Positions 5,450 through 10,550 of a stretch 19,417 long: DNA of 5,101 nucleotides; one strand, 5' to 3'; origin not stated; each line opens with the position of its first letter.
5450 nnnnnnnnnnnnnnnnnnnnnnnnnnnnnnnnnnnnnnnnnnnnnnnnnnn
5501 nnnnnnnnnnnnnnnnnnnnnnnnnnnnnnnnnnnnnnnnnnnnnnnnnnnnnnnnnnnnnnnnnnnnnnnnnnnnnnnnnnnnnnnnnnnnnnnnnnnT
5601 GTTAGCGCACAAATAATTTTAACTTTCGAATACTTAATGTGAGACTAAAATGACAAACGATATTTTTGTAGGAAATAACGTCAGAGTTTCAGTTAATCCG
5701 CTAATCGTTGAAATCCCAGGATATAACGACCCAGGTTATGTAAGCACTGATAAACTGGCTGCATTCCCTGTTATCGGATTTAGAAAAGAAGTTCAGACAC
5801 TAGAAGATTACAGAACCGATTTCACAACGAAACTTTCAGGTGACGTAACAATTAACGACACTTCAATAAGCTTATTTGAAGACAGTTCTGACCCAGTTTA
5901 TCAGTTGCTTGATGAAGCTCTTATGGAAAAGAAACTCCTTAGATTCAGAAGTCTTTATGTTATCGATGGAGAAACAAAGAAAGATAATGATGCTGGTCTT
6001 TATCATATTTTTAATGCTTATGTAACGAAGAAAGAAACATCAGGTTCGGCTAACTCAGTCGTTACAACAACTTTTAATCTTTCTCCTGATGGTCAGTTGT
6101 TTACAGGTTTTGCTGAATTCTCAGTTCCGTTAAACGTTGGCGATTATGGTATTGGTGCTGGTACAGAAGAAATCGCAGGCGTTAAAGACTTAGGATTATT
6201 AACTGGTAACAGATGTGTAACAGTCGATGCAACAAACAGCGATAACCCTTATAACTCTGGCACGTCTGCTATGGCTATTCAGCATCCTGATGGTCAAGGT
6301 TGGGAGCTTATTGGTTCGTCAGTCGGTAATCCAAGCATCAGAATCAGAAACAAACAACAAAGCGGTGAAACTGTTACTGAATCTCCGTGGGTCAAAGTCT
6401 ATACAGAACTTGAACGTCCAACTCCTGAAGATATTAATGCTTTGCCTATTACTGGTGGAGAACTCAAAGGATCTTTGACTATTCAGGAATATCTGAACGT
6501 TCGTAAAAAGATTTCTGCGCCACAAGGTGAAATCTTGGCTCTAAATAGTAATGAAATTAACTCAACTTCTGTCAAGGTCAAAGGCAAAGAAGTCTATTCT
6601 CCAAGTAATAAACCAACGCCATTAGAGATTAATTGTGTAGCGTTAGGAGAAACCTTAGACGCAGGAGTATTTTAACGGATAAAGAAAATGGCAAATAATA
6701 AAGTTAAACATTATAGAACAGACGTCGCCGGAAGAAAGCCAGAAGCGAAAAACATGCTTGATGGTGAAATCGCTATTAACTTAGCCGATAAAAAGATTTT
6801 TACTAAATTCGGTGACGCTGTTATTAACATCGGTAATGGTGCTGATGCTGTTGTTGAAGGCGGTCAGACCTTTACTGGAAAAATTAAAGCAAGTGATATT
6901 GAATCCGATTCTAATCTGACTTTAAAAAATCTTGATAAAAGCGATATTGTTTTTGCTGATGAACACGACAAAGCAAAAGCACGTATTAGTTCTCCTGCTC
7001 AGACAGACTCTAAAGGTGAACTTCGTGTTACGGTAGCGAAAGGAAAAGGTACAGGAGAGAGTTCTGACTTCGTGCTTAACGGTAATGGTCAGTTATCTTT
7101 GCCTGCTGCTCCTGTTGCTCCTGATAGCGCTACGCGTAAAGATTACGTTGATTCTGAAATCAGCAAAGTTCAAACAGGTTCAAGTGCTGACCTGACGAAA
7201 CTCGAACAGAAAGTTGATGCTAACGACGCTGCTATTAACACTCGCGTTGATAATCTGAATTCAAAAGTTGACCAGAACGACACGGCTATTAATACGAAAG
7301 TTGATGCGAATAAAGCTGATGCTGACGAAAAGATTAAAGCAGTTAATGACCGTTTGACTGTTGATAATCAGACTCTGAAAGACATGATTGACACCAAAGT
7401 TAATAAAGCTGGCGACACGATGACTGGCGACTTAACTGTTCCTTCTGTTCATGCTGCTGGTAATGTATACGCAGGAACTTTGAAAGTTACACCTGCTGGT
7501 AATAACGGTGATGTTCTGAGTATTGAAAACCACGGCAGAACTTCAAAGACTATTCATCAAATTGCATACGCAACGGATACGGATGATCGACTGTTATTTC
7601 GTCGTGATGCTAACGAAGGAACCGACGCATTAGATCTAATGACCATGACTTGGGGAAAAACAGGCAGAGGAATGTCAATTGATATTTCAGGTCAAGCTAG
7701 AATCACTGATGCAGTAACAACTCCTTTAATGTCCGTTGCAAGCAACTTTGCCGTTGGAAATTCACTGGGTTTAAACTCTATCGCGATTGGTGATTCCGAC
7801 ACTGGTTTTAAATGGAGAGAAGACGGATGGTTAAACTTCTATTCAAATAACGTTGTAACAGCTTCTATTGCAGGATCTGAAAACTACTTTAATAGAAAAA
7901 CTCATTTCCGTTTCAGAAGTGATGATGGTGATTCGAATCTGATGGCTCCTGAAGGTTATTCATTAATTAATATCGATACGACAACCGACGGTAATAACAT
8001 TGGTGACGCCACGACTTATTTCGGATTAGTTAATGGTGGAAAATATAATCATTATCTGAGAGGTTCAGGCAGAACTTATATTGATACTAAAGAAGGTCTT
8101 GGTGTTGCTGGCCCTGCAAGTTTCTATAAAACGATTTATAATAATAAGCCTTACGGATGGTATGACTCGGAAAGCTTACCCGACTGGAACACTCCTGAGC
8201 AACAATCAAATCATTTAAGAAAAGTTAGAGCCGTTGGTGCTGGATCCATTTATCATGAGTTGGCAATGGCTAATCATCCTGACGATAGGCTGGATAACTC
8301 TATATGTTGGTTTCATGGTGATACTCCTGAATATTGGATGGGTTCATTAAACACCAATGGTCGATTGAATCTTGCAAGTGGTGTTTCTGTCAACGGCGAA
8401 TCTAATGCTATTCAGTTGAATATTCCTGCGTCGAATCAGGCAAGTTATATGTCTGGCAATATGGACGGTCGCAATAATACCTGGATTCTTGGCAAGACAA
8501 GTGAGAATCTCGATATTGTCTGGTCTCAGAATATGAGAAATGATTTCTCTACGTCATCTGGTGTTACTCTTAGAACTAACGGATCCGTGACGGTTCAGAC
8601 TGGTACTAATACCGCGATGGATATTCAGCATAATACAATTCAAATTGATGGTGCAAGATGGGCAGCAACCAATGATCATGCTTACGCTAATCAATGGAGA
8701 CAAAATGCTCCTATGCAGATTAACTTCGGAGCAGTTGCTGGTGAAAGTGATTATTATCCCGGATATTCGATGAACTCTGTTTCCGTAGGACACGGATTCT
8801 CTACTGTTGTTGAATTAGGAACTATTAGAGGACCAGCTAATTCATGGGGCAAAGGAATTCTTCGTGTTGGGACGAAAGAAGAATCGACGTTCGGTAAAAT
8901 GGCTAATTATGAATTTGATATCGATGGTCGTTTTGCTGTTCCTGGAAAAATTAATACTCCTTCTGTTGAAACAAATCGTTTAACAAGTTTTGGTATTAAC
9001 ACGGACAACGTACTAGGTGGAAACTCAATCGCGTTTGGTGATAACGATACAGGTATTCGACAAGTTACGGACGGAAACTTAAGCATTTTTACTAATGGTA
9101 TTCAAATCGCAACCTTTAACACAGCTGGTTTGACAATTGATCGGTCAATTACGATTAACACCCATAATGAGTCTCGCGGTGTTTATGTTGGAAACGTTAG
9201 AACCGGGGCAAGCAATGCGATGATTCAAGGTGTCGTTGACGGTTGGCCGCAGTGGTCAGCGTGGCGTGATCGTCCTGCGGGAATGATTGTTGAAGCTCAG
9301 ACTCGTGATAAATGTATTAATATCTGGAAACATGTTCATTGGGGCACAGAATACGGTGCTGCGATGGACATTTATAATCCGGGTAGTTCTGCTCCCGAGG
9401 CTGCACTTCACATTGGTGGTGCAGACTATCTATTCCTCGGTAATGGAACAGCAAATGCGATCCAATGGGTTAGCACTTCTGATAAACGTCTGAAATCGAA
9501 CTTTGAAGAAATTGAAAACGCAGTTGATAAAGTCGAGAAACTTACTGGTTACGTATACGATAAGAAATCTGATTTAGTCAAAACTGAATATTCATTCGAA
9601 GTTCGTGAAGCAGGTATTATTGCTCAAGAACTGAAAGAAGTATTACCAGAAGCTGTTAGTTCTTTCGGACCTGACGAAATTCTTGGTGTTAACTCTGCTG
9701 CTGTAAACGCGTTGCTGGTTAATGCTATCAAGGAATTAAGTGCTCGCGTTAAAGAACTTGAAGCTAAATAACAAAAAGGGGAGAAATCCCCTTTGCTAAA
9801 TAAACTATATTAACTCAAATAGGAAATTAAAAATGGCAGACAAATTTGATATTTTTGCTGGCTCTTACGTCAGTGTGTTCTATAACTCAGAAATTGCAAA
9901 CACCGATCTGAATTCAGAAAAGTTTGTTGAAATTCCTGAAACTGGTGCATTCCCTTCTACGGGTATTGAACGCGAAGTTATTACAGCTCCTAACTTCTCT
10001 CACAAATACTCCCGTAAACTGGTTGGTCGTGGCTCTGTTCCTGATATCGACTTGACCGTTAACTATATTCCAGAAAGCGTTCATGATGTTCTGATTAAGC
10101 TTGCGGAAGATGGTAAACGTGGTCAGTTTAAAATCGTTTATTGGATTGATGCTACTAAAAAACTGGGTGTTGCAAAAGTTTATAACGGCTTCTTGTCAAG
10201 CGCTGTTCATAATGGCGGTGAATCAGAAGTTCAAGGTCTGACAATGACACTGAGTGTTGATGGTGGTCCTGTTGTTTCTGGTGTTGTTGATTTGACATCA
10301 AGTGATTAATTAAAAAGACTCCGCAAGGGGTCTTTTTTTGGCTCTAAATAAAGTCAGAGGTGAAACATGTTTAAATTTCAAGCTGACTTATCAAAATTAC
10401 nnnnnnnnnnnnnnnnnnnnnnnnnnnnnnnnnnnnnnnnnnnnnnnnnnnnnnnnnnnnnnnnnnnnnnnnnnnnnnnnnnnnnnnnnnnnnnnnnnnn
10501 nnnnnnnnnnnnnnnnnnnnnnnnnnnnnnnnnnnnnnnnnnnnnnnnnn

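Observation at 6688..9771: Tail fiber with a built-in S74 chaperone, an internal duplicated motif and a possible enzymatic central region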

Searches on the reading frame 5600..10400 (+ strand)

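Call 38: search_protein_families(library=phrogs, proteins=[L001:31473-33869:+, L001:2408-3055:-, L001:3055-3618:-, L001:3664-4146:+], max_evalue=0.001)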
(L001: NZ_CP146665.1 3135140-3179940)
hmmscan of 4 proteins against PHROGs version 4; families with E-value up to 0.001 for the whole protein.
L001:31473-33869:+ (799 aa): 12 families
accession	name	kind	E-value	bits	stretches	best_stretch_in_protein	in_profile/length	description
phrog_13674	-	tail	3.8e-70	238.4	1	8-799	10-759/764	tail length tape measure protein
phrog_1506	-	tail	4.8e-36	125.3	2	311-757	752-1224/1269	tail length tape measure protein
phrog_2854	-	tail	2.3e-33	116.9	1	55-793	53-833/855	tail length tape measure protein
phrog_3336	-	tail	6.5e-22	78.9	1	62-786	314-1031/1051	tail length tape measure protein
phrog_339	-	tail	3.8e-19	69.5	1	143-793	490-1092/1123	tail length tape measure protein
phrog_9483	-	tail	2e-18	67.3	2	569-726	435-599/657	tail length tape measure protein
phrog_21688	-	unknown function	6.8e-18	65.9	1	703-799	15-117/127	-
phrog_20905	-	tail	3.3e-17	63.1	1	593-772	397-569/611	tail length tape measure protein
phrog_1538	-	tail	1.8e-11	44.5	2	574-697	549-687/811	tail length tape measure protein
phrog_8125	-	tail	4.2e-11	43.6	1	10-280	23-290/578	tail length tape measure protein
phrog_10539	-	unknown function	2.7e-10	41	1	707-774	102-169/182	-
phrog_1107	-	tail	0.00049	19.1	1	156-703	582-1113/1252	tail length tape measure protein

L001:2408-3055:- (215 aa): 1 family
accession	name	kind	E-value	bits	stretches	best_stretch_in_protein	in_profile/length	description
phrog_2048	-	tail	9.5e-20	71.9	1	11-213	166-360/390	tail protein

L001:3055-3618:- (187 aa): 1 family
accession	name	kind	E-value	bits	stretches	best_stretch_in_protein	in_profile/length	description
phrog_1302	-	tail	2.5e-22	80.4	1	6-187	7-200/201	distal tail protein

L001:3664-4146:+ (161 aa): 6 families
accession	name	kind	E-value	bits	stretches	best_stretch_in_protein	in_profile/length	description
phrog_430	-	tail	4.4e-28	99.2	1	4-160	168-293/868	baseplate hub subunit and tail lysozyme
phrog_7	-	lysis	1.2e-19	71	1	4-139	559-675/873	endolysin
phrog_33534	-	unknown function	1.1e-18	68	1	85-160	9-90/94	-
phrog_13211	-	tail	1.1e-16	61.1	1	11-147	758-878/887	baseplate hub subunit and tail lysozyme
phrog_15410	-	unknown function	3.5e-10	40.4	1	14-147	184-306/311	-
phrog_2083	-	head and packaging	0.00026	20.7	1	11-148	771-895/908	internal virion lysozyme motif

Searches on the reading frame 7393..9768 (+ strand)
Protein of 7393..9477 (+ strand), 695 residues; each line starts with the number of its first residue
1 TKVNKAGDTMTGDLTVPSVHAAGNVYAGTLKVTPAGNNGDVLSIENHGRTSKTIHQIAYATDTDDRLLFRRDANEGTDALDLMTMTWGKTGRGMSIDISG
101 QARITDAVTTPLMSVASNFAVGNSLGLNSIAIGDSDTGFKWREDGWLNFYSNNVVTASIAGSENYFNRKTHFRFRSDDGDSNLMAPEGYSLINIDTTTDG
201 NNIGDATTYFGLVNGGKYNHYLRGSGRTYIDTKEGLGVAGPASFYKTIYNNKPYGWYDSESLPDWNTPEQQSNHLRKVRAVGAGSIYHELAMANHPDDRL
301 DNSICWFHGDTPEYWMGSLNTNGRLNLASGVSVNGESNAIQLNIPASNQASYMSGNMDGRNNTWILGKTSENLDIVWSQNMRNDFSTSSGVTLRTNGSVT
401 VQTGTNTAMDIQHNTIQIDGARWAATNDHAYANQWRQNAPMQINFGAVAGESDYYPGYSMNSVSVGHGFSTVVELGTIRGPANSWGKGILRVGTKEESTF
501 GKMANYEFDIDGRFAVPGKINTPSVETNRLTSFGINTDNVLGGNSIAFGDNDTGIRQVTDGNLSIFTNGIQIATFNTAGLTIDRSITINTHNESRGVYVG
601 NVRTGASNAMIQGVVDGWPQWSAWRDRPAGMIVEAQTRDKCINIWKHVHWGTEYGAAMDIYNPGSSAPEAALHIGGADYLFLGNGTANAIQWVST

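Call 19: find_homologous_proteins(query=window:7393-9477:+, max_evalue=0.001)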
Query window:7393-9477:+ (695 aa): 23 proteins with E <= 0.001 among 8000 candidates.
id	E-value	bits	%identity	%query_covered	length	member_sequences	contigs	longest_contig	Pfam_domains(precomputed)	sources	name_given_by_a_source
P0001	0.0e+0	1589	100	100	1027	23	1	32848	PF13884.12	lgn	-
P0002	0.0e+0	1053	69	100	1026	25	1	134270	PF13884.12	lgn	-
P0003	0.0e+0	1020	67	100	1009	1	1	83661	PF13884.12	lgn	-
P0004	2.5e-279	947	63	100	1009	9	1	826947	PF13884.12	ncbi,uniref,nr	ncbi:tail fiber domain-containing protein [Citrobacter sp. Cpo113]|uniref:tail fiber domain-containi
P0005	8.6e-245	833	62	88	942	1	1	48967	PF13884.12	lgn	-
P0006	3.7e-239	814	61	87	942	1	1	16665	PF13884.12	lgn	-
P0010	4.0e-231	788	63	87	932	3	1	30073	PF13884.12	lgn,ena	-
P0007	1.9e-222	759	58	88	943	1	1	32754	PF13884.12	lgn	-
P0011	8.1e-217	740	56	88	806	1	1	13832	PF13884.12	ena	-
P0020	1.7e-216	739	56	88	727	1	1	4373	PF13884.12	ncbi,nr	ncbi:tail fiber domain-containing protein, partial [Escherichia coli]|nr:tail fiber domain-containin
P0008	2.3e-215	736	56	88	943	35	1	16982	PF13884.12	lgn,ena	-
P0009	2.7e-212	725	58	87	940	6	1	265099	PF13884.12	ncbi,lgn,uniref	ncbi:tail fiber domain-containing protein [Citrobacter portucalensis]|uniref:tail fiber domain-conta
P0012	5.8e-181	622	49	88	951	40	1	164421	PF13884.12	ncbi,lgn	ncbi:tail fiber domain-containing protein [Escherichia coli]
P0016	6.5e-163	562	47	87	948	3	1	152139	PF13884.12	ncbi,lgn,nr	ncbi:tail fiber domain-containing protein [Escherichia coli]|nr:tail fiber domain-containing protein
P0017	2.7e-154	534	46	87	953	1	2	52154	PF13884.12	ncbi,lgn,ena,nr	ncbi:tail fiber domain-containing protein [Escherichia coli]|nr:tail fiber domain-containing protein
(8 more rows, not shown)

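Call 58: find_homologous_proteins(query=A2, max_evalue=1e-10)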
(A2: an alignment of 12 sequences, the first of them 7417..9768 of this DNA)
Query A2 (12 sequences) (784 aa, profile of the alignment): 35 proteins with E <= 1e-10 among 8000 candidates.
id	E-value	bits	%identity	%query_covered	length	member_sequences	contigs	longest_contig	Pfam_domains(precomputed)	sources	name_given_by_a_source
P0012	0.0e+0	1077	54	91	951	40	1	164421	PF13884.12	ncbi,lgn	ncbi:tail fiber domain-containing protein [Escherichia coli]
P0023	0.0e+0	1011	40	76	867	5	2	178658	PF13884.12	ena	-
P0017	9.4e-293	992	51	90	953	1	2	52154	PF13884.12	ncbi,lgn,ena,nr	ncbi:tail fiber domain-containing protein [Escherichia coli]|nr:tail fiber domain-containing protein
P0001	3.5e-292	990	100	100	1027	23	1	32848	PF13884.12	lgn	-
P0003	7.3e-273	926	71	100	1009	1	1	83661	PF13884.12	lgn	-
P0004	2.4e-272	924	67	100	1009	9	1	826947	PF13884.12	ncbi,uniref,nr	ncbi:tail fiber domain-containing protein [Citrobacter sp. Cpo113]|uniref:tail fiber domain-containi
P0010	3.1e-272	924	62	76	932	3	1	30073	PF13884.12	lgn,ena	-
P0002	4.0e-272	923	72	100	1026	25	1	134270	PF13884.12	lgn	-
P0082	4.0e-271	920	40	61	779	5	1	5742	PF13884.12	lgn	-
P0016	2.2e-268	911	52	90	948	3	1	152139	PF13884.12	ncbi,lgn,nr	ncbi:tail fiber domain-containing protein [Escherichia coli]|nr:tail fiber domain-containing protein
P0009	5.1e-259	880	63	90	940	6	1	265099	PF13884.12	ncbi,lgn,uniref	ncbi:tail fiber domain-containing protein [Citrobacter portucalensis]|uniref:tail fiber domain-conta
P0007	1.7e-257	875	63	91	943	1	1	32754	PF13884.12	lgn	-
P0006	3.1e-255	868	66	90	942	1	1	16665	PF13884.12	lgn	-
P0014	8.9e-255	866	54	91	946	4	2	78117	PF13884.12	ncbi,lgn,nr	ncbi:tail fiber domain-containing protein [Escherichia coli]|nr:tail fiber domain-containing protein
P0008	6.4e-254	863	61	91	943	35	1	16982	PF13884.12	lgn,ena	-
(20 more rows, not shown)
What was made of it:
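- Tried and rejected: The alignment for the shaft therefore stayed shallow (calls 19, 58).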

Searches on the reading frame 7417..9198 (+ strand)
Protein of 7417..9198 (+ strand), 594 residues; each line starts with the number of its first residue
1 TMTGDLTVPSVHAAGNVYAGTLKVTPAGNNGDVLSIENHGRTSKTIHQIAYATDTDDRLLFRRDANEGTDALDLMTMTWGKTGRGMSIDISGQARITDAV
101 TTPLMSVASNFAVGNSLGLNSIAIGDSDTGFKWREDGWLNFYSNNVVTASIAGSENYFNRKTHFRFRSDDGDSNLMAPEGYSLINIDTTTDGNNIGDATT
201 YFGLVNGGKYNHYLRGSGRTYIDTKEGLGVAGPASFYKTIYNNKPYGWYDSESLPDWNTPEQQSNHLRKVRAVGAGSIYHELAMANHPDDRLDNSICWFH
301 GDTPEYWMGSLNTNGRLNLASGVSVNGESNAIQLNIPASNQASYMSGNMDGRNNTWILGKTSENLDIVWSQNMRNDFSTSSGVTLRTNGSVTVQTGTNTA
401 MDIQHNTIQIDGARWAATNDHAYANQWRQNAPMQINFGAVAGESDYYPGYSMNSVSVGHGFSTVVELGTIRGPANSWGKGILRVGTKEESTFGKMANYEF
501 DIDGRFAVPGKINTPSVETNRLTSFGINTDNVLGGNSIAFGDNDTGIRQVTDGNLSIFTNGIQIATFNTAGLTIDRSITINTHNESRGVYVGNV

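Call 98: search_protein_representatives(protein=window:7417-9198:+)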
Query: 594 residues. Proteins with E-value up to 0.001 (for the whole library): 169; up to 1e-10: 49; up to 1e-30: 10. The best 150 are listed.
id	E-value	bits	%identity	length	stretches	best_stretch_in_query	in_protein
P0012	2.1e-136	472.6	48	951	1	69-594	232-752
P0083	3.5e-100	353.0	43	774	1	110-572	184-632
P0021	1.5e-92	327.8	41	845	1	90-563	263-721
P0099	4.1e-75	270.2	34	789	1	2-579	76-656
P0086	4.0e-60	220.7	39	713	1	190-580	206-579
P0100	5.7e-49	183.9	34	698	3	2-244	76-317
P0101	1.8e-41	159.2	46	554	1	1-234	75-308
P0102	1.9e-41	159.0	33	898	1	104-572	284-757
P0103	3.6e-40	154.8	33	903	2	115-572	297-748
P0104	9.5e-31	123.7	33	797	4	321-513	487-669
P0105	4.2e-30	121.6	42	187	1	325-495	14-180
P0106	4.9e-30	121.4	35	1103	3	314-568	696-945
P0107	1.7e-29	119.6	34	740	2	27-240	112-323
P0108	3.5e-27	112.0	36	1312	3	389-575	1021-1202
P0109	4.6e-23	98.3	34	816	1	350-591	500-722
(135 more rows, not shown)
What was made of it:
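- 7417..9198 (+): gp37-type fibre shaft, aa 244-837. 169 representative clusters match at E<=1e-3 (call 98).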
